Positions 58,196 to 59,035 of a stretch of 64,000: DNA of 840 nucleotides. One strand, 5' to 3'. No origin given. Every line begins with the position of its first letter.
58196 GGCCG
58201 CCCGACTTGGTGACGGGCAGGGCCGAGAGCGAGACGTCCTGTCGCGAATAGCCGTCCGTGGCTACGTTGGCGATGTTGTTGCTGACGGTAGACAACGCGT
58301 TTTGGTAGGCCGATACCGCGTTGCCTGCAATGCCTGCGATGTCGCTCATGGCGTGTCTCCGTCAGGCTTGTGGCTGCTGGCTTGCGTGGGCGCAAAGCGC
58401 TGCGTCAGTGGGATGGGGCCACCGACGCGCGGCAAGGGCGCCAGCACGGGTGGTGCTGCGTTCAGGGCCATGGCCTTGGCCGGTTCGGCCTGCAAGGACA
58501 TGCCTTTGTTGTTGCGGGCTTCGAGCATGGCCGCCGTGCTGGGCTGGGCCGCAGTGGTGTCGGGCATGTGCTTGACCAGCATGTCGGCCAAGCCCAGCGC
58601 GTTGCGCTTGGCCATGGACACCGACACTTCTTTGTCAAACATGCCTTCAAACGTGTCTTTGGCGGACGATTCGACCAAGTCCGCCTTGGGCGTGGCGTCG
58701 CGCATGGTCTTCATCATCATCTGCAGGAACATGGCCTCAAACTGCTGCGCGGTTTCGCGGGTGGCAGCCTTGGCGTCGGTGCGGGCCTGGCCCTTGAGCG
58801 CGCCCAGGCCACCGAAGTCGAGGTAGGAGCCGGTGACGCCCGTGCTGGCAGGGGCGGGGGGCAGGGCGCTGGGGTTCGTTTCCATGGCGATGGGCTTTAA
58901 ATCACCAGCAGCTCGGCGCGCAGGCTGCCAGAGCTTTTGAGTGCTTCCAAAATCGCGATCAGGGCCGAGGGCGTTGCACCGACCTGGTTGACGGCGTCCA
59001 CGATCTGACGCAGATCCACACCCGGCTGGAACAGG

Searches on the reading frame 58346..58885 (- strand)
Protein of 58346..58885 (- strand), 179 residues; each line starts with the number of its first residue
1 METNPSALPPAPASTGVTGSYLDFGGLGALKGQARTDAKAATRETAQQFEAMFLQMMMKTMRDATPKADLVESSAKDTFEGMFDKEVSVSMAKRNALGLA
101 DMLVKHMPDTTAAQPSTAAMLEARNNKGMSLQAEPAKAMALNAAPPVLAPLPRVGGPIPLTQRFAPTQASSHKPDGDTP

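Call 23: search_protein_families(library=ncbifam, proteins=[window:58346-58885:-], max_evalue=0.001)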
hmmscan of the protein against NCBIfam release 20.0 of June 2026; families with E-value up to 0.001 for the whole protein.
window:58346-58885:- (179 aa): 8 families
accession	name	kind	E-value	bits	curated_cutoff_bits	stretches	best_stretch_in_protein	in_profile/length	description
TIGR02541.1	flagell_FlgJ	equivalog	8.9e-28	98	193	1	22-136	3-118/294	flagellar assembly peptidoglycan hydrolase FlgJ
NF009354.0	PRK12709.1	equivalog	9.5e-21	74.6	456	1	22-143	16-137/323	flagellar rod assembly protein/muramidase FlgJ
NF009358.0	PRK12713.1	equivalog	9.9e-20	71.2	595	1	13-138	8-135/339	flagellar rod assembly protein/muramidase FlgJ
NF009357.0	PRK12712.1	equivalog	2e-17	63.6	606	1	22-138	18-134/344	flagellar rod assembly protein/muramidase FlgJ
NF009355.0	PRK12710.1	equivalog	1.1e-12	47.8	358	1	23-111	10-101/291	flagellar rod assembly protein/muramidase FlgJ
NF009350.0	PRK12708.1-2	equivalog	1.7e-09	38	189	1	18-123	8-113/132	peptidoglycan hydrolase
NF009352.0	PRK12708.1-4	equivalog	4e-07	30.5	178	1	39-140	25-127/140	peptidoglycan hydrolase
NF009431.0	PRK12790.1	equivalog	0.00041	20.3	110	1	35-103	33-102/115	flagellar assembly peptidoglycan hydrolase FlgJ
